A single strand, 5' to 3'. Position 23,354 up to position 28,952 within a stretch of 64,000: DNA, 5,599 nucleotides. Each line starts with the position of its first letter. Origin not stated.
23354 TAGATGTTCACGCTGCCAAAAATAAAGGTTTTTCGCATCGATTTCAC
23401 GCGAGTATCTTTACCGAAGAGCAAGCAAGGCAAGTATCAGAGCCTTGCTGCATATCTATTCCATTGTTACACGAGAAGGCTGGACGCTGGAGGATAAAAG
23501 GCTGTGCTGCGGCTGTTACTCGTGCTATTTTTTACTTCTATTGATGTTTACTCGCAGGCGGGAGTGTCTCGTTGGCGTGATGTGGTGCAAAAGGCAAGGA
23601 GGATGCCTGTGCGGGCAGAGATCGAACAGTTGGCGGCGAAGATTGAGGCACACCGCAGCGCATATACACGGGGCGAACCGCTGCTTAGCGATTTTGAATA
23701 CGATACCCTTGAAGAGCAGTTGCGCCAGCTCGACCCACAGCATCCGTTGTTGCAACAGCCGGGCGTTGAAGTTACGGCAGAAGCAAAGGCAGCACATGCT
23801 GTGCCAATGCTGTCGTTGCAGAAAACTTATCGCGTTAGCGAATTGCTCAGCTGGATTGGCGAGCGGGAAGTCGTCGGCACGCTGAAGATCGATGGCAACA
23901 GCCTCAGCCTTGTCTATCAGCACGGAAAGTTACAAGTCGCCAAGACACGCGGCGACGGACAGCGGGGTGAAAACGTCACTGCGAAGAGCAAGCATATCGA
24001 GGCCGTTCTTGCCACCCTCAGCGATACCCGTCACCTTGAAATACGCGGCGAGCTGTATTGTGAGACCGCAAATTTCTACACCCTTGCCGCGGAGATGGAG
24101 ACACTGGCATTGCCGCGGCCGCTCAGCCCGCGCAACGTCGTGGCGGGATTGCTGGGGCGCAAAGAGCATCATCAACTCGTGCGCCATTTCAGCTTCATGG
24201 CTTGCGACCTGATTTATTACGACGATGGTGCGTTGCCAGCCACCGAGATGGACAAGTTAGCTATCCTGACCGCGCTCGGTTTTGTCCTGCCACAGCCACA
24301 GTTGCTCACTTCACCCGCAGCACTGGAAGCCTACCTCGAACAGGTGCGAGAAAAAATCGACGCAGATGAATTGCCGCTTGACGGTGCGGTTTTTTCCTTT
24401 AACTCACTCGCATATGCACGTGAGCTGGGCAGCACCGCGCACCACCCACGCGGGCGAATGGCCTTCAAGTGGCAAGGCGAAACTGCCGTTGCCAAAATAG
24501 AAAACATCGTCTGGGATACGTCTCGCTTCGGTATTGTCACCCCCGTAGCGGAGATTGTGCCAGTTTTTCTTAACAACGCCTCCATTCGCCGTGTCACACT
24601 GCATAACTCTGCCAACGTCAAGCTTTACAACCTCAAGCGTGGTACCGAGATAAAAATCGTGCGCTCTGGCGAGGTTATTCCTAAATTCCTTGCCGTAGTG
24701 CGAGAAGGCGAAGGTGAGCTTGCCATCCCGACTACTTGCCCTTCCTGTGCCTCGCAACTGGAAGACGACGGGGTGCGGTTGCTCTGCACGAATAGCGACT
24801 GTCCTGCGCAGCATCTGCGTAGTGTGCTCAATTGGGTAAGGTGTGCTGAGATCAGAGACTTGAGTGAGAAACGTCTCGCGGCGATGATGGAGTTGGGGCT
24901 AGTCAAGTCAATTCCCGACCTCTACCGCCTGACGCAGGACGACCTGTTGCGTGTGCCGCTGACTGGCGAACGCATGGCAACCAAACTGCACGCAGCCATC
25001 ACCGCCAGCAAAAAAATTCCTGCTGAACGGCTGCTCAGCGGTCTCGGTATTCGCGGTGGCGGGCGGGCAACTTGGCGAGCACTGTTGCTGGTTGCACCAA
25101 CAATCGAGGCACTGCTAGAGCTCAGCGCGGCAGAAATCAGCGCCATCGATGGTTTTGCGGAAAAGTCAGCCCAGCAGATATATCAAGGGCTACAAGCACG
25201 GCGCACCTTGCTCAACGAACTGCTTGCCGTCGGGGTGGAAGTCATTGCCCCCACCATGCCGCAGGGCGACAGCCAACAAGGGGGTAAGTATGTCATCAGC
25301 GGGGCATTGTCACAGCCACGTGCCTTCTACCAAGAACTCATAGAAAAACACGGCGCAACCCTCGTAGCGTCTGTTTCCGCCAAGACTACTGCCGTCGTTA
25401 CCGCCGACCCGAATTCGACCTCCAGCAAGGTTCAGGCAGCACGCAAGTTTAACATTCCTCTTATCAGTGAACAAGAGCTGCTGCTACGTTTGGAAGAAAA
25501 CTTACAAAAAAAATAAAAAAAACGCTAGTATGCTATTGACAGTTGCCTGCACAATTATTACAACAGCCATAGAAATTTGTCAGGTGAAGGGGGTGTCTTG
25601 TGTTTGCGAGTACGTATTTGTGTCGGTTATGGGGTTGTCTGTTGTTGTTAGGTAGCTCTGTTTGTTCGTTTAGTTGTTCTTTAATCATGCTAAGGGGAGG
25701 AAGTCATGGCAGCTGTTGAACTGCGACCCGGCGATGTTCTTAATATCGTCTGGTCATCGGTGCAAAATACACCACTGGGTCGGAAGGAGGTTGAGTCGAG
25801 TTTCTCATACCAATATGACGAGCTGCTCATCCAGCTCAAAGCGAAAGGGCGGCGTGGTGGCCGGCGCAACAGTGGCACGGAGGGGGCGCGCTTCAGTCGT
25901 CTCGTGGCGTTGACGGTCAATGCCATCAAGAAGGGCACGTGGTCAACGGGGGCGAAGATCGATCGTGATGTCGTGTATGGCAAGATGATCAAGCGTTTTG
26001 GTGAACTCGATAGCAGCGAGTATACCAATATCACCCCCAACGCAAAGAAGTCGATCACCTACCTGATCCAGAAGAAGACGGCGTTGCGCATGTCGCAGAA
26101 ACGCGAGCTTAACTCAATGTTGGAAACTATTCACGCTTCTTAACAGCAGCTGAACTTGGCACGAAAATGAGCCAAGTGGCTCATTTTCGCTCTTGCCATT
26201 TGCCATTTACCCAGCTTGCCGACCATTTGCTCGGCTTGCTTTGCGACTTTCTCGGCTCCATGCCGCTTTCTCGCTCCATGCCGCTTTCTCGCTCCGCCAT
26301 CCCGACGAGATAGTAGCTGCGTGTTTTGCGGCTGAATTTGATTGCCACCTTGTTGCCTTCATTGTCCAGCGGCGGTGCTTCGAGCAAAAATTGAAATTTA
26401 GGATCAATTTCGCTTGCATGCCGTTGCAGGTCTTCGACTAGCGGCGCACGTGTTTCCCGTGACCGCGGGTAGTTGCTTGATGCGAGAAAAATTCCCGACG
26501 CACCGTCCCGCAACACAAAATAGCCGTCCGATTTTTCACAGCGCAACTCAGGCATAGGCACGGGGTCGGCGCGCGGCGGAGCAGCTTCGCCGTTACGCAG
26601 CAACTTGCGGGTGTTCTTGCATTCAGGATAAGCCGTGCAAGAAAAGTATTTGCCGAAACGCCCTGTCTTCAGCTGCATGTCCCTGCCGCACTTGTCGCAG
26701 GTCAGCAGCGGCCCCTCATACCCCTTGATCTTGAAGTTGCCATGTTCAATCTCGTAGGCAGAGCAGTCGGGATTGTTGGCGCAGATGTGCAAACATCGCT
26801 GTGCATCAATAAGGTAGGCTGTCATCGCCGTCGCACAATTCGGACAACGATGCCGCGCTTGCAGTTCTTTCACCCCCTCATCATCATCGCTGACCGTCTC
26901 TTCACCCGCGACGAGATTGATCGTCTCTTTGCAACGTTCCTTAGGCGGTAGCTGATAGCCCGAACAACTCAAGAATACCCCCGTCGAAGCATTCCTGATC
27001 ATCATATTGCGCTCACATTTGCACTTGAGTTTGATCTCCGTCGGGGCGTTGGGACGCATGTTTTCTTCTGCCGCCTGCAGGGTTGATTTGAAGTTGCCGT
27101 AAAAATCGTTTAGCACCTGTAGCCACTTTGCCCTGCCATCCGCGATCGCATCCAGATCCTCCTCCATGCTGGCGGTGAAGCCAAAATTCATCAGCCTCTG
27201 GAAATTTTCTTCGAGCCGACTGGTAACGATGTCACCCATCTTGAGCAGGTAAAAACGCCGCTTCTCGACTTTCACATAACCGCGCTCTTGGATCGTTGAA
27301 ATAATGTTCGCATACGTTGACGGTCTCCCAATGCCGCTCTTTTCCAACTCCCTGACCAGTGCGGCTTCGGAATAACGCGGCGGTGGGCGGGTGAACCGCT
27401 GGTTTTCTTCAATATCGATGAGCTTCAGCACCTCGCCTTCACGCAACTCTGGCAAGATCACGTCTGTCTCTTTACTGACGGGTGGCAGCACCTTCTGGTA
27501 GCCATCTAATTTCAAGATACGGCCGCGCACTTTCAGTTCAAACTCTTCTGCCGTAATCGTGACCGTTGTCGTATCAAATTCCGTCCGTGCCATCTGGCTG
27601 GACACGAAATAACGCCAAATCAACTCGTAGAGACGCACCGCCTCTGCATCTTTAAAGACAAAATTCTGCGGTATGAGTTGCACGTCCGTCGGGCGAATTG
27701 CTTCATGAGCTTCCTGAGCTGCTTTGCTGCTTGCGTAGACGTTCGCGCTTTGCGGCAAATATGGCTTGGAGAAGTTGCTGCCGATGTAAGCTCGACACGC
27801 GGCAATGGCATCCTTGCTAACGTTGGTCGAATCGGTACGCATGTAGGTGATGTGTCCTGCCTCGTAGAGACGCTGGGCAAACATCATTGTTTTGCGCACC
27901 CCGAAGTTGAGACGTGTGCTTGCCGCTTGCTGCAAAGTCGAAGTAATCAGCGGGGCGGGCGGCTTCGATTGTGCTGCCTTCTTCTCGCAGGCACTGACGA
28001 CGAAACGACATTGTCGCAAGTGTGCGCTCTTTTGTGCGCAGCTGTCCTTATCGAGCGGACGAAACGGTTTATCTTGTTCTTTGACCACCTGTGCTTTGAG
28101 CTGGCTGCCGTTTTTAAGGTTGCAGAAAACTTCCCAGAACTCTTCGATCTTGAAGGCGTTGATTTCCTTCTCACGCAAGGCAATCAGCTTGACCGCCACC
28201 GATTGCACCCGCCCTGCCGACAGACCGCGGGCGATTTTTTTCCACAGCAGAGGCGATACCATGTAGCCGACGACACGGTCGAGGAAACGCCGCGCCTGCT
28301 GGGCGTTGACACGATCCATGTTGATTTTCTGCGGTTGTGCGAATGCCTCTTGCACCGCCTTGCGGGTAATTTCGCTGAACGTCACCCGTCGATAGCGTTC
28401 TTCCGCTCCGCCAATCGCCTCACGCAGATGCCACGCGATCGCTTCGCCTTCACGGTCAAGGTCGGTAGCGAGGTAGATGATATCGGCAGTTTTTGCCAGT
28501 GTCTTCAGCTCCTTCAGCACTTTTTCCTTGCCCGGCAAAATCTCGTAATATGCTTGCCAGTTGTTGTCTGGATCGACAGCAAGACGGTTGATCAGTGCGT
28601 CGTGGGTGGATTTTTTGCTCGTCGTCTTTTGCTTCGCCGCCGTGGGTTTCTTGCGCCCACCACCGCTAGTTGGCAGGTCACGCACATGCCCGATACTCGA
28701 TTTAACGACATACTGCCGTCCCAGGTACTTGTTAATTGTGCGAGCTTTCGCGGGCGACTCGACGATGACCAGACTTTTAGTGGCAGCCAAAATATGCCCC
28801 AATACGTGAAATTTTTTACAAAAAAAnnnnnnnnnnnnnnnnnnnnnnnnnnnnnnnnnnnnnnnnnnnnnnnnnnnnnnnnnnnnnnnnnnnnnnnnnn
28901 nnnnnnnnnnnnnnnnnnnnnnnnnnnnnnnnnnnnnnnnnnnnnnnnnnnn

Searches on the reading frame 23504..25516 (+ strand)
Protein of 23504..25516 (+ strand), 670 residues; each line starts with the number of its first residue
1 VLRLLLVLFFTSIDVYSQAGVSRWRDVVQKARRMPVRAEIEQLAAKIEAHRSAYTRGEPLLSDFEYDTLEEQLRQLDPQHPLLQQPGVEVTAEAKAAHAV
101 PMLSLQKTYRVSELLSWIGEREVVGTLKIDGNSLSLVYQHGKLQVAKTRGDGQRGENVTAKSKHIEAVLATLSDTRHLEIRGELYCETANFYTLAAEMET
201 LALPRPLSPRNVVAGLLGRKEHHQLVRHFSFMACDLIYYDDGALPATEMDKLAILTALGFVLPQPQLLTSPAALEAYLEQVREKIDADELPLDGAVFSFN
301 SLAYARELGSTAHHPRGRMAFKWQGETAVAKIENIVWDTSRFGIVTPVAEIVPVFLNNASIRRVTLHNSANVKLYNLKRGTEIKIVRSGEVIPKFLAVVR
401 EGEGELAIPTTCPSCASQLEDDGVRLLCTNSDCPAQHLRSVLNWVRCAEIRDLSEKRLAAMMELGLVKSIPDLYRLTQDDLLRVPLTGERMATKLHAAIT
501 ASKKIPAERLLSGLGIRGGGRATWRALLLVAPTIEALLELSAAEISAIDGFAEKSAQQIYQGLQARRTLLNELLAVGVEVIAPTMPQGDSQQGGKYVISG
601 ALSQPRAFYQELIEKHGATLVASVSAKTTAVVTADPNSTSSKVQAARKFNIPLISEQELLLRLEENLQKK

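Call 50: search_protein_families(library=pfam, proteins=[window:23504-25516:+], max_evalue=0.001)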
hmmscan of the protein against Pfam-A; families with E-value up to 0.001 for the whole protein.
window:23504-25516:+ (670 aa): 8 families
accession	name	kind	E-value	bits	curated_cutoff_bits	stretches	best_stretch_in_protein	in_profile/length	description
PF01653.23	DNA_ligase_aden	-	3.3e-38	132.1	27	1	95-324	6-251/253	NAD-dependent DNA ligase adenylation domain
PF03120.22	DNA_ligase_OB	-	9e-17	61.2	32.9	1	330-401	2-73/79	NAD-dependent DNA ligase OB-fold domain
PF00533.33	BRCT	-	3.7e-12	46.7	21.3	1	596-660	11-75/78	BRCA1 C Terminus (BRCT) domain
PF14520.12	HHH_5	-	5.8e-07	30.3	27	1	515-564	6-56/57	Helix-hairpin-helix domain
PF12826.13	HHH_2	-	9.2e-07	29.4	27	1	509-561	1-53/64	Helix-hairpin-helix motif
PF03119.21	DNA_ligase_ZBD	-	2.8e-05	24.3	25.8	1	411-435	1-27/27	NAD-dependent DNA ligase C4 zinc finger domain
PF12738.14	PTCB-BRCT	-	7.8e-05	23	22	1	606-655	13-60/63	twin BRCT domain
PF09414.15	RNA_ligase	-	0.00061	20.4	27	0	121-188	1-76/171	RNA ligase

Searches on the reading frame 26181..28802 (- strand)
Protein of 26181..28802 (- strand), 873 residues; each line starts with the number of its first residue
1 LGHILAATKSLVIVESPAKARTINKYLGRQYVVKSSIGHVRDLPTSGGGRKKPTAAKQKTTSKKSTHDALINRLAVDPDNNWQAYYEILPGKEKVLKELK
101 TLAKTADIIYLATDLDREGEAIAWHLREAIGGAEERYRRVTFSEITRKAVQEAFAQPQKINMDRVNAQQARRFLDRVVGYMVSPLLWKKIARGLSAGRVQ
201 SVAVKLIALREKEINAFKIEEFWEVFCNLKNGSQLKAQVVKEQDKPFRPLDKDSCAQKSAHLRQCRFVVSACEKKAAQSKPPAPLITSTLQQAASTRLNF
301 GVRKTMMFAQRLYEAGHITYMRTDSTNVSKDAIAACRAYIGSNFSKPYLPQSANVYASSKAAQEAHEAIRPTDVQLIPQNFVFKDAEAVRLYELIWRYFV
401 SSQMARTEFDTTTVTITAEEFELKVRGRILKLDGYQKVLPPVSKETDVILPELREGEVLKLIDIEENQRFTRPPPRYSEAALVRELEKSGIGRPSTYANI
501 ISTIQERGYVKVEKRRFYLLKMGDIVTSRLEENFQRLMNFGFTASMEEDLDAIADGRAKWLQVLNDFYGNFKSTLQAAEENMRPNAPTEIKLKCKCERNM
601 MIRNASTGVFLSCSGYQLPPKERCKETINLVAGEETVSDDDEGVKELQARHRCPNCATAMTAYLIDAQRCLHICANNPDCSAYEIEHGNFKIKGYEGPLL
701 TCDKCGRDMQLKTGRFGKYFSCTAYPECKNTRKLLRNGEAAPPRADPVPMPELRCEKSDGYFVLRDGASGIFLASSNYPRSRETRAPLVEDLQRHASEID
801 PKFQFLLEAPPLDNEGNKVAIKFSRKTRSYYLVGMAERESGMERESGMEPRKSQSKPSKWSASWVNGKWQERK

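Call 50: search_protein_families(library=pfam, proteins=[window:26181-28802:-], max_evalue=0.001)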
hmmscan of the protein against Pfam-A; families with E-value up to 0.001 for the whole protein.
window:26181-28802:- (873 aa): 5 families
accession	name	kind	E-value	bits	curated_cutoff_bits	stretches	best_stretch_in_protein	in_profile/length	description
PF01131.25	Topoisom_bac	-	1.2e-116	390.5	35.1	1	160-564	2-410/411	DNA topoisomerase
PF01751.28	Toprim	-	3.6e-21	75.6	23.1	1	11-145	2-96/96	Toprim domain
PF21372.3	Zn_ribbon_bTOP1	-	5.3e-19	68.2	27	1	645-686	4-45/45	Topoisomerase I, zinc finger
PF01396.24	Zn_ribbon_Top1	-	1.6e-17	63.4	32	1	701-737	3-39/39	Topoisomerase DNA binding C4 zinc finger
PF08272.16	Zn_Ribbon_Topo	-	1.3e-16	60.5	25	1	750-785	2-41/41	Topoisomerase I zinc-ribbon-like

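Call 54: find_homologous_proteins(query=window:26181-28802:-, max_evalue=1e-150)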
Query window:26181-28802:- (873 aa): 7995 proteins with E <= 1e-150 among 8000 candidates; the best 120 are listed.
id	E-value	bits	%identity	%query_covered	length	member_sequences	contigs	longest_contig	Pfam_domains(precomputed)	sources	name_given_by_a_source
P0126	0.0e+0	1751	89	100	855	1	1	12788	PF01396.25,PF01131.26,PF21372.4,PF08272.17,PF01751.29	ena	-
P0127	0.0e+0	1743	88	100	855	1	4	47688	PF01396.25,PF01131.26,PF21372.4,PF08272.17,PF01751.29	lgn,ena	-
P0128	0.0e+0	1738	88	100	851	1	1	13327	PF01396.25,PF01131.26,PF21372.4,PF08272.17,PF01751.29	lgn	-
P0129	0.0e+0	1736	88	100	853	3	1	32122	PF01396.25,PF01131.26,PF21372.4,PF08272.17,PF01751.29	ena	-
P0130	0.0e+0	1726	87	99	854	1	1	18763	PF01396.25,PF01131.26,PF21372.4,PF08272.17,PF01751.29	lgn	-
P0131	0.0e+0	1702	86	100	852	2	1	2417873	PF01396.25,PF01131.26,PF21372.4,PF08272.17,PF01751.29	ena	-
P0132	0.0e+0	1694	83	100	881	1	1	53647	PF01396.25,PF01131.26,PF21372.4,PF08272.17,PF01751.29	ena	-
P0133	0.0e+0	1691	86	99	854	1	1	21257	PF01396.25,PF01131.26,PF21372.4,PF08272.17,PF01751.29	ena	-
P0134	0.0e+0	1675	84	100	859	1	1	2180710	PF01396.25,PF01131.26,PF21372.4,PF08272.17,PF01751.29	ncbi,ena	-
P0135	0.0e+0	1662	85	99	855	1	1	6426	PF01396.25,PF01131.26,PF21372.4,PF08272.17,PF01751.29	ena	-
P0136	0.0e+0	1628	82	99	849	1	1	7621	PF01396.25,PF01131.26,PF21372.4,PF13408.13,PF08272.17,PF01751.29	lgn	-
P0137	0.0e+0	1432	73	99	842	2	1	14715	PF01396.25,PF01131.26,PF21372.4,PF08272.17,PF01751.29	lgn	-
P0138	0.0e+0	1388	70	99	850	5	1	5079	PF01396.25,PF01131.26,PF21372.4,PF08272.17,PF01751.29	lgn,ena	-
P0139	0.0e+0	1377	70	99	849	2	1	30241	PF01396.25,PF01131.26,PF21372.4,PF08272.17,PF01751.29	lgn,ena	-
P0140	0.0e+0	1367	71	99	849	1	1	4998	PF01396.25,PF01131.26,PF21372.4,PF08272.17,PF01751.29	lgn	-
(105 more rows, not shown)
